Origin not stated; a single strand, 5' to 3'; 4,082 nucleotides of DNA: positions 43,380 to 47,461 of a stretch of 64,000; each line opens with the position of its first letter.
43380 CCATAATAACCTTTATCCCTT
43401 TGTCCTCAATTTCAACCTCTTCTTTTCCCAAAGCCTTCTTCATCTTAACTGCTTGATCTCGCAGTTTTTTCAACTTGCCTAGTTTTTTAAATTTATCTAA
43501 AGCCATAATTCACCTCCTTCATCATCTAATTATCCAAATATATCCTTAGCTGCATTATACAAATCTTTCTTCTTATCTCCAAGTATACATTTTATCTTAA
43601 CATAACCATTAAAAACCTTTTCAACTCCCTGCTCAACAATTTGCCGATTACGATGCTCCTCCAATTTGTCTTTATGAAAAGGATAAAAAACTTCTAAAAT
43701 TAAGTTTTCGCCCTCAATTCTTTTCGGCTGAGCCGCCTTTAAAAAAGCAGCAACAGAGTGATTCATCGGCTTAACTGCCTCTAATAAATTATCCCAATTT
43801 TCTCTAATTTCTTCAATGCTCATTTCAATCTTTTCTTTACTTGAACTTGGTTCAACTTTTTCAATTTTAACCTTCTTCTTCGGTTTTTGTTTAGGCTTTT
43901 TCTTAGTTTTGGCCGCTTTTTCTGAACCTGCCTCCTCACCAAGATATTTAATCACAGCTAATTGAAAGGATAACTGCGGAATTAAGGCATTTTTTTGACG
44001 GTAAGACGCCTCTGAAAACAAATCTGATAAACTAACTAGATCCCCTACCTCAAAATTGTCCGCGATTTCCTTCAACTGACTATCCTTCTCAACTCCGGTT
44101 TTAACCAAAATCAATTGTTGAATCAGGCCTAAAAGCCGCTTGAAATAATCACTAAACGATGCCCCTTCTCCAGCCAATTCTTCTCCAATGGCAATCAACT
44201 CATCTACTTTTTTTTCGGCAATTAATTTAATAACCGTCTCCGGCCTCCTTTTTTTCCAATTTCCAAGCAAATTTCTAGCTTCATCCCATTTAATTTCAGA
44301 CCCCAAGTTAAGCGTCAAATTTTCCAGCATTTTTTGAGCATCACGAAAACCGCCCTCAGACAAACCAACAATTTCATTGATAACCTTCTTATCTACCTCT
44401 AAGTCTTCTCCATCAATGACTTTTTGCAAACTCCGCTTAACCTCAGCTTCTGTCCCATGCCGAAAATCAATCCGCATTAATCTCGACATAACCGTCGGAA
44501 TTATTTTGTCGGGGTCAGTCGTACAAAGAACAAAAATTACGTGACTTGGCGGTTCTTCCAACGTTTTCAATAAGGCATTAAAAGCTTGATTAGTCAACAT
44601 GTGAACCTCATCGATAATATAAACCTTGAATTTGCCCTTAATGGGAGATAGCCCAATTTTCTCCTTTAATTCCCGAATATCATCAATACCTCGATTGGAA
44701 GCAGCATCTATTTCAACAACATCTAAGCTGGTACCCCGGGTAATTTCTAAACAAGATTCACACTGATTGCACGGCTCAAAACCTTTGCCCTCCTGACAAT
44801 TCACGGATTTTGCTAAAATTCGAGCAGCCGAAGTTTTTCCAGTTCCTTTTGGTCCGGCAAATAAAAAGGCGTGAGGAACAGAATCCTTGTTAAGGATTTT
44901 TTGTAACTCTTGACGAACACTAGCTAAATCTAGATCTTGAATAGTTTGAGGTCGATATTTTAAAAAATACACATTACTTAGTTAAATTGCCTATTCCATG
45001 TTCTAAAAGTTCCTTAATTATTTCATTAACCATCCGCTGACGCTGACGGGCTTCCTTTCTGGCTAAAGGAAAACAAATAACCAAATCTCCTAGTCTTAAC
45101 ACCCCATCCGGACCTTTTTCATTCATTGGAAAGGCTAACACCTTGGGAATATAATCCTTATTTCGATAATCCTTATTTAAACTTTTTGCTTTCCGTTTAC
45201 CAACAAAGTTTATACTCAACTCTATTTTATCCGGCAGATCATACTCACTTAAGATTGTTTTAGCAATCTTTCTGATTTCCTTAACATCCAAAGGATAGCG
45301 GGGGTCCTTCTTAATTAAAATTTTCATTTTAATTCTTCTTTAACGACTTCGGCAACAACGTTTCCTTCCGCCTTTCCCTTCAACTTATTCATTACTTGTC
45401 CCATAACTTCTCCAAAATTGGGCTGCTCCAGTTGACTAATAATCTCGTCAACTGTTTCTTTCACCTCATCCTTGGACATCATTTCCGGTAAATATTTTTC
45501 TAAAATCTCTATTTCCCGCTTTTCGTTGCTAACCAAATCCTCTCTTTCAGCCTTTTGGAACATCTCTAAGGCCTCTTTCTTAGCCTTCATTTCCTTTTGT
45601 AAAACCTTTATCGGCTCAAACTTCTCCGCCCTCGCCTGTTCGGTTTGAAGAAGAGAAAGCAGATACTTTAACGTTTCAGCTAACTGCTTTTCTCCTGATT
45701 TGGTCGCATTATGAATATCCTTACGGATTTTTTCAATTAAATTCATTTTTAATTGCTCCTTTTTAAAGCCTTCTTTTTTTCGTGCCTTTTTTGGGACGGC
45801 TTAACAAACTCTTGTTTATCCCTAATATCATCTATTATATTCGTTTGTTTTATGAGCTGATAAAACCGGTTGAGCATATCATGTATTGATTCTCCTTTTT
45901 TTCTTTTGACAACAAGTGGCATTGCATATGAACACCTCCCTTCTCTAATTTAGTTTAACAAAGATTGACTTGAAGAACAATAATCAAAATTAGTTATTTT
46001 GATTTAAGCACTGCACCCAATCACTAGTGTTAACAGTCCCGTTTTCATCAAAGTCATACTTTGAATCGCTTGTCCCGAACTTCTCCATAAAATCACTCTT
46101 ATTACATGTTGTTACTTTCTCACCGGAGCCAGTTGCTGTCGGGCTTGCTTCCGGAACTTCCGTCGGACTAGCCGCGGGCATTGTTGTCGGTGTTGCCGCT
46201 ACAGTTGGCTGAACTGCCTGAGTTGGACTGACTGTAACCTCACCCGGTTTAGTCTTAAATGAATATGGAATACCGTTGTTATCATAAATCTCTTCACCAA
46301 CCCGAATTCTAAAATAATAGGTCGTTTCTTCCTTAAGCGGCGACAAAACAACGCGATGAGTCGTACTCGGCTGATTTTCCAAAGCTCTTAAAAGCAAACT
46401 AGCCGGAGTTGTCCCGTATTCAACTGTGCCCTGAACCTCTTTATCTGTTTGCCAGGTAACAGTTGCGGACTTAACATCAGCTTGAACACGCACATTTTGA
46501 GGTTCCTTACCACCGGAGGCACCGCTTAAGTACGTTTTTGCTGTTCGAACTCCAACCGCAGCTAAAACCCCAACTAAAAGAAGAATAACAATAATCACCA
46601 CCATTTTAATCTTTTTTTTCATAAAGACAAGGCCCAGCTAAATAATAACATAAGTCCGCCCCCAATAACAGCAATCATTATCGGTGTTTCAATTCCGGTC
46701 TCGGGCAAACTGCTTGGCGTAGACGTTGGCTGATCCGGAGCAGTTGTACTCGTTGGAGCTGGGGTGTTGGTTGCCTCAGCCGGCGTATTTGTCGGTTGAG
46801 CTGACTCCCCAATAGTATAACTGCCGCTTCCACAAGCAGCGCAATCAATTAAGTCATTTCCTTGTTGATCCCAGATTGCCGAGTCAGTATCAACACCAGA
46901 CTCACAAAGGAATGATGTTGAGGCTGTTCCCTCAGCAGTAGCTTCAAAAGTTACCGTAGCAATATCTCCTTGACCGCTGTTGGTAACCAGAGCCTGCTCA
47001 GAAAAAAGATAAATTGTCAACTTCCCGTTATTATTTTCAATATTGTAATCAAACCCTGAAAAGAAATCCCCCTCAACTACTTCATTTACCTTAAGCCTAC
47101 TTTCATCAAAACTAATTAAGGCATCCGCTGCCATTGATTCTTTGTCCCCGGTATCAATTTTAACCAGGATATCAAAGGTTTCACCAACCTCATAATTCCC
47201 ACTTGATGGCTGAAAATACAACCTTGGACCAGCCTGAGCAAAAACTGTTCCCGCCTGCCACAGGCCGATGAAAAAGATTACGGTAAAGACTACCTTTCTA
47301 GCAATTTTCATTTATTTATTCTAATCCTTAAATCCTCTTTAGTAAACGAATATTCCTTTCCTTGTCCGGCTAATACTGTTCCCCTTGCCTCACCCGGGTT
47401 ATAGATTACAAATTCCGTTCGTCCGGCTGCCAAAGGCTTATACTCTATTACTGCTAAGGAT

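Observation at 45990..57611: ~11.6 kb array of about 12 secreted cohesin-like / dockerin-like / Cys-rich modular proteins: a cellulosome-style surface-assembly system in a reduced genome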

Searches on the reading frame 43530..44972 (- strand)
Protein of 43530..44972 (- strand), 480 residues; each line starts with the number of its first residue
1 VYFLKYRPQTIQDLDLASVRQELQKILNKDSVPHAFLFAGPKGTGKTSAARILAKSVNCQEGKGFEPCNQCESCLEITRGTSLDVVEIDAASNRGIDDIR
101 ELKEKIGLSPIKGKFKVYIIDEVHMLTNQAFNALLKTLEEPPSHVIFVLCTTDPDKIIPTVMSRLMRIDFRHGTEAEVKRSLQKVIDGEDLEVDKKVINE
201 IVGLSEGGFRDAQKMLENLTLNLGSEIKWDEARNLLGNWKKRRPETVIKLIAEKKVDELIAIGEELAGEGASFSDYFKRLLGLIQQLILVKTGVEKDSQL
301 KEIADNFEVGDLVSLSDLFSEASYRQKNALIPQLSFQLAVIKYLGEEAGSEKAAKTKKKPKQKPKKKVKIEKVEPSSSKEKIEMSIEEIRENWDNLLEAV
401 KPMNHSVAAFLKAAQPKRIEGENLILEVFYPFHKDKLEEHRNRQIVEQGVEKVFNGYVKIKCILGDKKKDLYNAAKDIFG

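Call 21: list_cluster_members(proteins=[window:43530-44972:-, window:49000-50325:-, window:46619-47311:-, window:60367-62076:-, window:41278-42699:-, P0001, window:50931-53432:-, window:45990-46622:-])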
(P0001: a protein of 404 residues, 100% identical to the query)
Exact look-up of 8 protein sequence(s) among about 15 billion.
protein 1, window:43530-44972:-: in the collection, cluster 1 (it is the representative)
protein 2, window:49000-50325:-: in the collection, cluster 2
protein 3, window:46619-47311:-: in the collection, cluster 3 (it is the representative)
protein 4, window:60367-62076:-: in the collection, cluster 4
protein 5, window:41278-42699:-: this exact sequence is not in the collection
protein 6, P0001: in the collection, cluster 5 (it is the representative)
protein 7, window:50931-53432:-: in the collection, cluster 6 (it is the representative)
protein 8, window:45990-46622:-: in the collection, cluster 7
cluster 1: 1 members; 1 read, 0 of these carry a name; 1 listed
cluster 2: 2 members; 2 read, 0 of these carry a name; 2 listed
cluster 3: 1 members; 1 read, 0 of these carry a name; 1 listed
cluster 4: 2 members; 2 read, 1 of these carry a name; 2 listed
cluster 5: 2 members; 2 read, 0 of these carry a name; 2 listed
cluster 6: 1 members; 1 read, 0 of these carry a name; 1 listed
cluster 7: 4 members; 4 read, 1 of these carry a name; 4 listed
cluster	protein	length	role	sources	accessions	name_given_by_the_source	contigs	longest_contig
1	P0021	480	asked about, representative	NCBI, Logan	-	-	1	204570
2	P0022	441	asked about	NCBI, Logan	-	-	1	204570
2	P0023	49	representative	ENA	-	-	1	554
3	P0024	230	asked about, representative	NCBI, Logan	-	-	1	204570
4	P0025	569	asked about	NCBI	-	-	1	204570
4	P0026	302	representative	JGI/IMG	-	carbamoyltransferase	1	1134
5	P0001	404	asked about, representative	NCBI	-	-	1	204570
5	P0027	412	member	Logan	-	-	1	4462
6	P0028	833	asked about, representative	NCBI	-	-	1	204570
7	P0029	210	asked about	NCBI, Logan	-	-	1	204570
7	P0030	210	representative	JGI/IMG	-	hypothetical protein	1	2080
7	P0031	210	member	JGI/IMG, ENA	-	-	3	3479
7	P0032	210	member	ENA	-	-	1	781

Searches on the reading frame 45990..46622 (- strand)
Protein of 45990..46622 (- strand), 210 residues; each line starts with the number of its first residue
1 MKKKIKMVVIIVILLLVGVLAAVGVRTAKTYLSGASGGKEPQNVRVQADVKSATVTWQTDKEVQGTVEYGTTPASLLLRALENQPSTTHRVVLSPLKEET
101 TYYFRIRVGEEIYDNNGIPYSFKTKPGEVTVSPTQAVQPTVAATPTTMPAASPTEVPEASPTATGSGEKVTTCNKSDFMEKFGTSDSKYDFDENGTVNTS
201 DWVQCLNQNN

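Call 3: search_protein_families(library=pfam, max_evalue=1, proteins=[window:45990-46622:-])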
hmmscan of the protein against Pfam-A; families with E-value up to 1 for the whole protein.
window:45990-46622:- (210 aa): 4 families
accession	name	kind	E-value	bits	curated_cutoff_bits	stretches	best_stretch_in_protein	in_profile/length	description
PF16656.11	Pur_ac_phosph_N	-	1.4e-09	38.9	30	1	47-124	9-93/93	Purple acid Phosphatase, N-terminal domain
PF00041.27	fn3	-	0.00085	19.9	25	1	40-108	2-68/84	Fibronectin type III domain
PF14221.11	DUF4330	-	0.22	12.1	27.6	1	8-65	17-76/167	Domain of unknown function (DUF4330)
PF13405.12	EF-hand_6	-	0.28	11.5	25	1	188-207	8-27/30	EF-hand domain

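Call 13: search_protein_families(library=ncbifam, max_evalue=1, proteins=[window:45990-46622:-])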
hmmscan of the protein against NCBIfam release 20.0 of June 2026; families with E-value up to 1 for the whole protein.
window:45990-46622:- (210 aa): 2 families
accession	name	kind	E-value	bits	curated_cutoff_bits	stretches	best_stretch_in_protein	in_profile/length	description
NF008569.0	PRK11521.1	equivalog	0.027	14.5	159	1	5-84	7-89/135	DUF2509 family protein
NF005547.0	PRK07208.1-3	equivalog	0.06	12.1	380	1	39-111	226-298/465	hypothetical protein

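Call 70: search_solved_structures(query=A8, max_evalue=5, show_alignments=0)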
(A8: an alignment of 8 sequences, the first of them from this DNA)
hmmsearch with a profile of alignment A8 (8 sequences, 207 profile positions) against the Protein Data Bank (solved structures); distinct sequences matched with E-value up to 5: 7.
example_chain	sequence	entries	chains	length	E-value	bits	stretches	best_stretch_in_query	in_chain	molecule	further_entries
3gkw_H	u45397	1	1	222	0.47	13.3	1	83-140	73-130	Heavy chain of the antibody Nimotuzumab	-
1x5l_A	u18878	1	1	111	0.73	12.7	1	33-108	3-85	Ephrin type-A receptor 8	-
3hnr_A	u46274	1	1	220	0.94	12.3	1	99-123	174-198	probable methyltransferase BT9727_4108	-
5li2_A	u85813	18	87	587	0.99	12.3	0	110-144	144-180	tail sheath protein | Major tail sheath protein | ORF49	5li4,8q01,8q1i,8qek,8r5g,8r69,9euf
5j7k_A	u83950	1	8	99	1.5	11.7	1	50-112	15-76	FN3con-a-lys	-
9v1i_lo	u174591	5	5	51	1.9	11.3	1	102-133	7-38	Ribosomal protein L39, putative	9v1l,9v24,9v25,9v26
9v21_lo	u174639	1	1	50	2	11.3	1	102-133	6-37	Ribosomal protein L39, putative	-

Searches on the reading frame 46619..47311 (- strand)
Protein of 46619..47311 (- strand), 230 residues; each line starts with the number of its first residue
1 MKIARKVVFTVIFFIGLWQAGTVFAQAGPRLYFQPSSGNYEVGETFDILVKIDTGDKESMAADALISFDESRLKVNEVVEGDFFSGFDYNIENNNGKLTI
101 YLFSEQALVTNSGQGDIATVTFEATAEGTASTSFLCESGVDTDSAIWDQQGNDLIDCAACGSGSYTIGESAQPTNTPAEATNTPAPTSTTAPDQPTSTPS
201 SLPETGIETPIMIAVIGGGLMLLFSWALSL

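Call 3: search_protein_families(library=pfam, max_evalue=1, proteins=[window:46619-47311:-])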
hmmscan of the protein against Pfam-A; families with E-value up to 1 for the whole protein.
window:46619-47311:- (230 aa): 4 families
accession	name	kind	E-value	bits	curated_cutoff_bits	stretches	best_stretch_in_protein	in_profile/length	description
PF00963.24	Cohesin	-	1.2e-12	48.6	24.1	1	41-141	11-120/139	Cohesin domain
PF00746.26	Gram_pos_anchor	-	0.025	15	20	1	195-225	2-31/43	LPXTG cell wall anchor motif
PF07703.20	A2M_BRD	-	0.15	12.8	22.7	0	66-127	3-65/140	Alpha-2-macroglobulin bait region domain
PF13883.13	CREG_beta-barrel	-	0.19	12.2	27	1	74-132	30-88/167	CREG, beta-barrel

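Call 13: search_protein_families(library=ncbifam, max_evalue=1, proteins=[window:46619-47311:-])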
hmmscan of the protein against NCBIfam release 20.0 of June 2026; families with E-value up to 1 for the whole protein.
window:46619-47311:- (230 aa): 2 families
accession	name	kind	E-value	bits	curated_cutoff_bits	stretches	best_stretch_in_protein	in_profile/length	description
NF053819.1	EF0750_LPXTG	subfamily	0.00046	20.7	47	1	174-226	44-97/105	EF2685/EF0750 family sortase-dependent surface protein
TIGR01167.1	LPXTG_anchor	domain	0.29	11.9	15.9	1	201-226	1-26/34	LPXTG cell wall anchor domain-containing protein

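Call 42: search_solved_structures(query=A5, max_evalue=1, show_alignments=1)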
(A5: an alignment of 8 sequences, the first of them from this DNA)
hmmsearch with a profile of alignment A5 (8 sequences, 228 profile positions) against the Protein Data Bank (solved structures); distinct sequences matched with E-value up to 1: 2.
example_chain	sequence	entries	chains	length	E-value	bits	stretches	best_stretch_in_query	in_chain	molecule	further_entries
1ykg_A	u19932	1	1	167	0.23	14.3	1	118-156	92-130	Sulfite reductase [NADPH] flavoprotein alpha-component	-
5c2c_A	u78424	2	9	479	0.4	13.5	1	39-122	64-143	Form II RubisCO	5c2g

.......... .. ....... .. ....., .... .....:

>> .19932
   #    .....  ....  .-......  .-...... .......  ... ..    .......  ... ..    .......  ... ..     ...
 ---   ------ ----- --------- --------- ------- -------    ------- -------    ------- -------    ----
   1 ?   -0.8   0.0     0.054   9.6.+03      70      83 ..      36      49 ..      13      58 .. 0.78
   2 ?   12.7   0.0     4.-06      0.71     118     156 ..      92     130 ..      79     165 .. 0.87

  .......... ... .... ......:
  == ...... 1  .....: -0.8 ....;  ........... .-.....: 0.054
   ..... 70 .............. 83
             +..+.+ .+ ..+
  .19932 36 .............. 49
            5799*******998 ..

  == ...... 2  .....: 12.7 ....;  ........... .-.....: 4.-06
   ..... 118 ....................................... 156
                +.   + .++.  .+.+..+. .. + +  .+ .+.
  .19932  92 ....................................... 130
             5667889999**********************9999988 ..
